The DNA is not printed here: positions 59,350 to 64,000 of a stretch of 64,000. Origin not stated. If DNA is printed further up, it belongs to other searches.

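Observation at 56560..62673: Higher-order repeat inside the array: a ~10-unit block recurs 3,450 nt downstream with perfect 68-nt and 29-nt runs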

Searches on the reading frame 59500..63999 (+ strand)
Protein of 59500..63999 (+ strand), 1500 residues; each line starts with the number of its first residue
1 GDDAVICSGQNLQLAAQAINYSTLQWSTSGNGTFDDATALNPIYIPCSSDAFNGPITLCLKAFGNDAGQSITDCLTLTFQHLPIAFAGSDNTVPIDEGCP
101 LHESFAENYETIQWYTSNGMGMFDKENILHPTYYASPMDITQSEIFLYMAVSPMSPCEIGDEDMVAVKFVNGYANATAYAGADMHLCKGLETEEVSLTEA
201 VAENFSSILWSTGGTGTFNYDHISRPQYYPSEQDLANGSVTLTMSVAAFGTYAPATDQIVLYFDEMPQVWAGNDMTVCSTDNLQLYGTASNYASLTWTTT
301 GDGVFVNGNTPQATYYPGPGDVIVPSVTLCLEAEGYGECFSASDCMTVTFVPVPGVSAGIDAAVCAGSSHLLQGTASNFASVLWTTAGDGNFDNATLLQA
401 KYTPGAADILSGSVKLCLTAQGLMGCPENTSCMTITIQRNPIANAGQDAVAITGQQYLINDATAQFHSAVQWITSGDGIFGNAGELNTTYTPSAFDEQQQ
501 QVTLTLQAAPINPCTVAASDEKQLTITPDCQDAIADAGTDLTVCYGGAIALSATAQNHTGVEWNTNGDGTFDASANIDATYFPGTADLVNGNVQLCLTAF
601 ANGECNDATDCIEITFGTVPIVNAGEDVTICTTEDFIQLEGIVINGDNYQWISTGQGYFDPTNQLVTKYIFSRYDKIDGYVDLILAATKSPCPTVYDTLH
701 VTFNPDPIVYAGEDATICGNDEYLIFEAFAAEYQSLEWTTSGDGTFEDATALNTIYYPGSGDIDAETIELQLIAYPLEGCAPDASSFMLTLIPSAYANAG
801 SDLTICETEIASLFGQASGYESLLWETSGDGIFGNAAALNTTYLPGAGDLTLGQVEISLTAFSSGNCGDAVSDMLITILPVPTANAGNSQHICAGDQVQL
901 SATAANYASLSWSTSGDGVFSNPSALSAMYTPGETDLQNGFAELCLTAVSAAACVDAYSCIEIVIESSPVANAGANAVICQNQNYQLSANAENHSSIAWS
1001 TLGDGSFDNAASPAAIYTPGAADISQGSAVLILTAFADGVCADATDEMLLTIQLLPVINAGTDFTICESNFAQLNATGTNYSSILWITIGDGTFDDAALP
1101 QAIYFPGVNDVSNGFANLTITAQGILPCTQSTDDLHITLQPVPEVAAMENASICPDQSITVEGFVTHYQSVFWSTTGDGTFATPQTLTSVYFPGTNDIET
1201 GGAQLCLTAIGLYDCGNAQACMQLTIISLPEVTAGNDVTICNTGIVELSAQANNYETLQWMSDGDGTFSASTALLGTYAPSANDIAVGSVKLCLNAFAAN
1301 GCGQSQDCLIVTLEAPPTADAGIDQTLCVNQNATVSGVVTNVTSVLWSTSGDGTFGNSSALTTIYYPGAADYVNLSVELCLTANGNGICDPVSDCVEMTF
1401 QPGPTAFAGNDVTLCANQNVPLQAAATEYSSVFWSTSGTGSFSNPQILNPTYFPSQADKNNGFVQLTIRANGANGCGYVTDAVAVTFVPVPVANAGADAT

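Call 10: search_protein_families(library=pfam, proteins=[window:59500-63999:+], max_evalue=1)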
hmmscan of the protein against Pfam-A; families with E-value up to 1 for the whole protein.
window:59500-63999:+ (1500 aa): 2 families
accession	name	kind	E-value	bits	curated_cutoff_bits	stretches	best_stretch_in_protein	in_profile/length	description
PF18911.6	PKD_4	-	8.1e-06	26.2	27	1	967-1018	2-57/85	PKD domain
PF18002.7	T6_Ig_like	-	0.031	14.6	25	0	375-415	90-130/145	T6 antigen Ig like domain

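Call 11: search_protein_families(library=ncbifam, proteins=[window:59500-63999:+], max_evalue=1)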
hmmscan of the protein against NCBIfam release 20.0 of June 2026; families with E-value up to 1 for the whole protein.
window:59500-63999:+ (1500 aa): 0 families
